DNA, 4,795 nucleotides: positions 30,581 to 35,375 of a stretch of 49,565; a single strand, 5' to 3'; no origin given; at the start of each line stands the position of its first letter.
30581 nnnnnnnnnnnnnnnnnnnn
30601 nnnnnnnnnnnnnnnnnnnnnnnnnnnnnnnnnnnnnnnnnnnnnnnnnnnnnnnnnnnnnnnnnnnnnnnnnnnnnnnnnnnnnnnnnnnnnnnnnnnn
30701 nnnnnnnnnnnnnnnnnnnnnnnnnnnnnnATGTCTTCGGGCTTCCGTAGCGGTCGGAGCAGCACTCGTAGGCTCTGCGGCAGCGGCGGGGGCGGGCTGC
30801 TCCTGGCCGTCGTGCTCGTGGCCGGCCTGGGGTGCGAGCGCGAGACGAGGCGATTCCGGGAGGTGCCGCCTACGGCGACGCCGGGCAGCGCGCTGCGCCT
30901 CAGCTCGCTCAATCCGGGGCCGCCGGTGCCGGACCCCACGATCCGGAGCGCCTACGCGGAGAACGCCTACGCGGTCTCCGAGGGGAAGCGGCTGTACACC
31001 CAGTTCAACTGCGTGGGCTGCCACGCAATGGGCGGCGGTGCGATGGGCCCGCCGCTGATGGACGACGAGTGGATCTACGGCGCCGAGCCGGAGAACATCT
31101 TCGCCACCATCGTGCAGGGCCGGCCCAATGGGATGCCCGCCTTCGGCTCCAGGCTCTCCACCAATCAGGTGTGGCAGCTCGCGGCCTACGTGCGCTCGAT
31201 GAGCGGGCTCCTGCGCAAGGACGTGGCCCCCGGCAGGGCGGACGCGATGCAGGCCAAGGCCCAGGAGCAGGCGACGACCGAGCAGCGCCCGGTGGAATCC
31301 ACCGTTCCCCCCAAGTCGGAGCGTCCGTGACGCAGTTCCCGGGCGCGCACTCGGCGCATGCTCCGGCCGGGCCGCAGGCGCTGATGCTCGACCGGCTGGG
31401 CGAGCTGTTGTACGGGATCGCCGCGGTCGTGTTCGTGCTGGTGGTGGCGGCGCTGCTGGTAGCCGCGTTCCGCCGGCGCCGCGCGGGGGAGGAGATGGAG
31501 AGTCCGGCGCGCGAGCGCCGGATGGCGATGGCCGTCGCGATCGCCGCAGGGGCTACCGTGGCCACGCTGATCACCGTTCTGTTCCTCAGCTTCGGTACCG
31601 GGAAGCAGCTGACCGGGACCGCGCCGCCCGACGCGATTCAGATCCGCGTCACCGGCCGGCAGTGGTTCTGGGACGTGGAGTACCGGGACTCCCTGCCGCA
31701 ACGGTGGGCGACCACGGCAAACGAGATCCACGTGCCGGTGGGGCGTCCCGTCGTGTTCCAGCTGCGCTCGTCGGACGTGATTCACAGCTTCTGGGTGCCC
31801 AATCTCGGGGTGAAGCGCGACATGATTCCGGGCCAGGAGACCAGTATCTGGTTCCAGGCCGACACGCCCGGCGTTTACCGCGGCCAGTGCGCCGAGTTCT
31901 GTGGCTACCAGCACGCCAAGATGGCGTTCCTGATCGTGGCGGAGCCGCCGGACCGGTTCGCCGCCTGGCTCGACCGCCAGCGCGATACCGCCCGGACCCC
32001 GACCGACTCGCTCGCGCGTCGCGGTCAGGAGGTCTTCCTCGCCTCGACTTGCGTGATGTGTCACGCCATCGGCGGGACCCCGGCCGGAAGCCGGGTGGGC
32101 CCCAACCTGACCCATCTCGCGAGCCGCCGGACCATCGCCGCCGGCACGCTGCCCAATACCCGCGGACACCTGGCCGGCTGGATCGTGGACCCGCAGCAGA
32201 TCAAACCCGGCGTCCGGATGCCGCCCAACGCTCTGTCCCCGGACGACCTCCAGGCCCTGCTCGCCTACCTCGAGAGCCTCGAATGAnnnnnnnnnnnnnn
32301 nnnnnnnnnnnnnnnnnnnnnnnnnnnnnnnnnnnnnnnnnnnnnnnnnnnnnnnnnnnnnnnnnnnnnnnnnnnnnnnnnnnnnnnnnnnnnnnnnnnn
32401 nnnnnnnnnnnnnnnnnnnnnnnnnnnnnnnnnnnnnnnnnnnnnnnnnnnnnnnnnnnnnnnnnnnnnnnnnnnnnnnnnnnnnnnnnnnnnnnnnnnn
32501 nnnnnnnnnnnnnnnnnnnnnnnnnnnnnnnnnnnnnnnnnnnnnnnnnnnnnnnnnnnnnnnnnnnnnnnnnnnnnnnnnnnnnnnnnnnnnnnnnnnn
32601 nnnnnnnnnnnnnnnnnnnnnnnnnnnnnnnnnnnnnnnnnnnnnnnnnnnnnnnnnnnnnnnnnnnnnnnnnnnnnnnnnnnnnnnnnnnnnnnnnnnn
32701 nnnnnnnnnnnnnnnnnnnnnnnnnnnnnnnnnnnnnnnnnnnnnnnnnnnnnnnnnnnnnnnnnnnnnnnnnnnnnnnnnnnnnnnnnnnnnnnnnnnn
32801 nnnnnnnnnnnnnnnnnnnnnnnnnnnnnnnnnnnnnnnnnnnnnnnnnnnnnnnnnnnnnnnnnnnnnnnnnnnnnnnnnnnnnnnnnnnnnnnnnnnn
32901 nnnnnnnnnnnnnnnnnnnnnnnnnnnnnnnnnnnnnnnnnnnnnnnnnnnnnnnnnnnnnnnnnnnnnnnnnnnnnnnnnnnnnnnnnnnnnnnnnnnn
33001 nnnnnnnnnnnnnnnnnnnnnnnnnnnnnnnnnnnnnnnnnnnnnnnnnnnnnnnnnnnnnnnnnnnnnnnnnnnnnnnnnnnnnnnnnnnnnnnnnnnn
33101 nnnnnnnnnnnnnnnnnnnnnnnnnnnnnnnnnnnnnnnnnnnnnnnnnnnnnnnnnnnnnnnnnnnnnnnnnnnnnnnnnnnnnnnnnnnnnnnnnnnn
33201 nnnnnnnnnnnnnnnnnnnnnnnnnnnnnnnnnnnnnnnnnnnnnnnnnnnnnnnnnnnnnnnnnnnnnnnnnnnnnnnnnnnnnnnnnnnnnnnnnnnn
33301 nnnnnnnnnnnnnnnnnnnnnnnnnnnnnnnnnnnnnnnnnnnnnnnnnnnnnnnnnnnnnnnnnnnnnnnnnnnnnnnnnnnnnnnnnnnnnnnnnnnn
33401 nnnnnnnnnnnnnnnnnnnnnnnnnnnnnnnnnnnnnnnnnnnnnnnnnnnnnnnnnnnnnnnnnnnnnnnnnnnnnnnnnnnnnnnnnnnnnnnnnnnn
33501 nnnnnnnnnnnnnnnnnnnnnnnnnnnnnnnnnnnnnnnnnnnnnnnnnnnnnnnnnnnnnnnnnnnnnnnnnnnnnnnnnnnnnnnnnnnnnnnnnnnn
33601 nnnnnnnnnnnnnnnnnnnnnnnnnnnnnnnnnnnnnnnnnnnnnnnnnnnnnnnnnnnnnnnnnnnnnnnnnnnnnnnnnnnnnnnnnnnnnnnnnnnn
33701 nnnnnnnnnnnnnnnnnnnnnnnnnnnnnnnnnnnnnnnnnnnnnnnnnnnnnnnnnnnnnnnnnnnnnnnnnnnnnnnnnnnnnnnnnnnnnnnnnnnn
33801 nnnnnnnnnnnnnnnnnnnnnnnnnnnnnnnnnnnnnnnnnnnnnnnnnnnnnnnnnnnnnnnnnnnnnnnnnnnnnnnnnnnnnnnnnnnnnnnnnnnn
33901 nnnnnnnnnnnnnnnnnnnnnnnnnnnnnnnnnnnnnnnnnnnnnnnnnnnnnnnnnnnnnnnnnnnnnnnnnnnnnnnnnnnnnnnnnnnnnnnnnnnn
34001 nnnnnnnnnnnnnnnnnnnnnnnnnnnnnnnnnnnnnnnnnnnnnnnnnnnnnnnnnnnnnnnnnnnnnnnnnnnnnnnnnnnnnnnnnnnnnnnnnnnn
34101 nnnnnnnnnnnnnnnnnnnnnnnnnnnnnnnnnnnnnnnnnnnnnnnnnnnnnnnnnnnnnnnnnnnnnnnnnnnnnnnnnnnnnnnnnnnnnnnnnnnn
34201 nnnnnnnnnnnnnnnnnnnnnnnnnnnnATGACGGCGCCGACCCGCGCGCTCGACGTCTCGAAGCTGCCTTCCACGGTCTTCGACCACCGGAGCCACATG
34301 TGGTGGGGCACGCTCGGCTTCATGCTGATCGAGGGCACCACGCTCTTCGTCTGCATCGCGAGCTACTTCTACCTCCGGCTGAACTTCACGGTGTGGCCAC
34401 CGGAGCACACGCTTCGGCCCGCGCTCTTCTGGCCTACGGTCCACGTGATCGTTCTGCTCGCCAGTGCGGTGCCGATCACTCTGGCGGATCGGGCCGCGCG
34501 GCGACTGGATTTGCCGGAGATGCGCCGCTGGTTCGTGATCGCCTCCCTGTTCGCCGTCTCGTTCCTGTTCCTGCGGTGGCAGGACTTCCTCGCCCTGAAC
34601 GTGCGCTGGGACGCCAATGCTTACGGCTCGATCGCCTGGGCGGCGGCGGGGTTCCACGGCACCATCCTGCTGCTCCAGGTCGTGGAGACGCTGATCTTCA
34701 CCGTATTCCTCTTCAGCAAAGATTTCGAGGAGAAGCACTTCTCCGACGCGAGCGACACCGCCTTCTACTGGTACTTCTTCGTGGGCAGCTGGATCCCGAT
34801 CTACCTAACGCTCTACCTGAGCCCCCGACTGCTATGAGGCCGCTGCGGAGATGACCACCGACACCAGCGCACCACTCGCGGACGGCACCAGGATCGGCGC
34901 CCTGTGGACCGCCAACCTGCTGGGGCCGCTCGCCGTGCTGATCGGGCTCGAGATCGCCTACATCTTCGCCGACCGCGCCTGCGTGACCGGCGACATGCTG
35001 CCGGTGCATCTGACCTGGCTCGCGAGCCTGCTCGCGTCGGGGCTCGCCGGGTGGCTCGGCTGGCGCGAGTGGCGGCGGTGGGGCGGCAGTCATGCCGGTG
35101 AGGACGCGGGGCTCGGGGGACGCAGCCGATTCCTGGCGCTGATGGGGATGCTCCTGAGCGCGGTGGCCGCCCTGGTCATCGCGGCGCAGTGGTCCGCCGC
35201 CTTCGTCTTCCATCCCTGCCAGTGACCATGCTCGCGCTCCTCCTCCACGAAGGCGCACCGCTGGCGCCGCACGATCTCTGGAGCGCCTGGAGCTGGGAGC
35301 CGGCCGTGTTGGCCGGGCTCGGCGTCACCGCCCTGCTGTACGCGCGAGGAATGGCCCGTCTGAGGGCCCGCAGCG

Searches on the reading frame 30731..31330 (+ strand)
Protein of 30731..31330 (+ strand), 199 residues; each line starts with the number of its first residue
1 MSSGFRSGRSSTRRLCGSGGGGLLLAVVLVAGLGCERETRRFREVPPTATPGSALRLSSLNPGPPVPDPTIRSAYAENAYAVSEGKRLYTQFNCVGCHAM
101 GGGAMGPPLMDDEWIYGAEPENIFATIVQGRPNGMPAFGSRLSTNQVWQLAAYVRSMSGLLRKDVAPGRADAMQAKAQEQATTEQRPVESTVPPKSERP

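Call 3: search_protein_families(library=pfam, proteins=[window:30731-31330:+], max_evalue=0.01)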
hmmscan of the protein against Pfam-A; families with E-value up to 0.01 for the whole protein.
window:30731-31330:+ (199 aa): 2 families
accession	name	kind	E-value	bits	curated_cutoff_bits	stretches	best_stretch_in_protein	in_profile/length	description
PF13442.11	Cytochrome_CBB3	-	6.4e-17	62.1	27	1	82-154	3-68/68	Cytochrome C oxidase, cbb3-type, subunit III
PF00034.26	Cytochrom_C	-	4.4e-09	38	21.3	1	83-157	2-89/90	Cytochrome c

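Call 5: search_protein_families(library=ncbifam, proteins=[window:30731-31330:+], max_evalue=0.01)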
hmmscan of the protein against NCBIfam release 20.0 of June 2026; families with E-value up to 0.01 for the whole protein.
window:30731-31330:+ (199 aa): 8 families
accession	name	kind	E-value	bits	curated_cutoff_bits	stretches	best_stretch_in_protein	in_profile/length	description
TIGR00782.1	ccoP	equivalog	1.3e-16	60.7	179.95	1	75-159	196-283/285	cytochrome-c oxidase, cbb3-type subunit III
NF011054.0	PRK14486.1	equivalog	8e-12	45.2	447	1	72-157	205-290/294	putative bifunctional cbb3-type cytochrome c oxidase subunit II/cytochrome c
TIGR03872.1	cytochrome_MoxG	equivalog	2.8e-09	37.2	147.8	1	72-157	34-121/133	cytochrome c(L), periplasmic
NF045930.1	Cytc6PetJCyano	equivalog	1.8e-08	34.3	135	1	78-155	24-103/110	cytochrome c6 PetJ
NF050122.1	bc1_QcrC_actin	exception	2.3e-06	27.1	200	1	58-158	115-212/253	cytochrome bc1 complex diheme cytochrome c subunit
TIGR04494.1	c550_PedF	equivalog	0.00041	20.3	122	1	75-157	43-130/133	cytochrome c-550 PedF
NF045773.1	cytochro_C550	exception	0.0012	18.8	125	1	82-155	49-117/118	cytochrome c550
TIGR04485.1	thiosulf_SoxX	equivalog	0.0048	17.6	61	1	93-155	4-76/78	sulfur oxidation c-type cytochrome SoxX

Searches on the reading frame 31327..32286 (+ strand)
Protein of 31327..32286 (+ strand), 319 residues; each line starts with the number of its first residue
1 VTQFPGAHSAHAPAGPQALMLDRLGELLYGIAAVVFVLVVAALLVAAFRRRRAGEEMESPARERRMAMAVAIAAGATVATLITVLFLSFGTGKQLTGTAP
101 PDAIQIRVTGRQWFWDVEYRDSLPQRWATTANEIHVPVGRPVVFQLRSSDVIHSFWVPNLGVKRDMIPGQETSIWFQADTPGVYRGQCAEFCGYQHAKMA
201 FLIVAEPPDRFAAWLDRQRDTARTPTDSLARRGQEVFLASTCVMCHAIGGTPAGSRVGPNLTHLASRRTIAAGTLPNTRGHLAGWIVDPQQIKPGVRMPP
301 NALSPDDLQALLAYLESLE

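Call 3: search_protein_families(library=pfam, proteins=[window:31327-32286:+], max_evalue=0.01)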
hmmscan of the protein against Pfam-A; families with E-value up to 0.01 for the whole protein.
window:31327-32286:+ (319 aa): 5 families
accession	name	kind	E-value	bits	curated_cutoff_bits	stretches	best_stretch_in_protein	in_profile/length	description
PF00116.26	COX2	-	1.1e-22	80.6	22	1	129-203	43-117/120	Cytochrome C oxidase subunit II, periplasmic domain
PF00034.26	Cytochrom_C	-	4.5e-14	54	21.3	1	231-318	2-89/90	Cytochrome c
PF13473.12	Cupredoxin_1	-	1.2e-05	25.8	27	1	130-197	33-100/104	Cupredoxin-like domain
PF13442.11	Cytochrome_CBB3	-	2.5e-05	24.9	27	1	230-315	3-68/68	Cytochrome C oxidase, cbb3-type, subunit III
PF11998.13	DUF3493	-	0.0067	17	27.1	0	54-106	8-65/79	Low psii accumulation1 / Rep27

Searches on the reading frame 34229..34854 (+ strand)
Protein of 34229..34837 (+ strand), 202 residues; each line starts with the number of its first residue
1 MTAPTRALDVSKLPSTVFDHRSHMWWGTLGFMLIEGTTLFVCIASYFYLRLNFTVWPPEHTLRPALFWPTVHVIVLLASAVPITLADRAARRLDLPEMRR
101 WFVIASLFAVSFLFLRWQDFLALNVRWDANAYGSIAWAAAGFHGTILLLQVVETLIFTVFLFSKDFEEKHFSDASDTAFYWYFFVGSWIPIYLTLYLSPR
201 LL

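Call 3: search_protein_families(library=pfam, proteins=[window:34300-34854:+], max_evalue=0.01)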
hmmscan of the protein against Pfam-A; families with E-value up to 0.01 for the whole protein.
window:34300-34854:+ (184 aa): 0 families

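Call 5: search_protein_families(library=ncbifam, proteins=[window:34300-34854:+], max_evalue=0.01)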
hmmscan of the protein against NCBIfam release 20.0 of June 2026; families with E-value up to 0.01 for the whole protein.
window:34300-34854:+ (184 aa): 0 families

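Call 40: search_protein_families(library=pfam, proteins=[window:34229-34837:+], max_evalue=0.001)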
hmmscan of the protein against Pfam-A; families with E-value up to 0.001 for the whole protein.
window:34229-34837:+ (202 aa): 1 family
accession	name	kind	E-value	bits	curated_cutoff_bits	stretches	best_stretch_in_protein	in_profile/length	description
PF00510.24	COX3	-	1e-08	35.8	23.8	1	37-197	88-255/258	Cytochrome c oxidase subunit III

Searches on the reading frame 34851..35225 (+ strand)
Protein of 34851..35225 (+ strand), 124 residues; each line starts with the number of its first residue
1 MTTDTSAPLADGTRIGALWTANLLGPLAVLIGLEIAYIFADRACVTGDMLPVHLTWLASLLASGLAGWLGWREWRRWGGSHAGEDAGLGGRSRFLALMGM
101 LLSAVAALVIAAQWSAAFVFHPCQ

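Call 3: search_protein_families(library=pfam, proteins=[window:34851-35225:+], max_evalue=0.01)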
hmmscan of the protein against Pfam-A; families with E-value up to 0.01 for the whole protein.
window:34851-35225:+ (124 aa): 0 families

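Call 5: search_protein_families(library=ncbifam, proteins=[window:34851-35225:+], max_evalue=0.01)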
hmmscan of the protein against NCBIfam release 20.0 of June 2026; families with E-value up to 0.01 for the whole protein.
window:34851-35225:+ (124 aa): 0 families
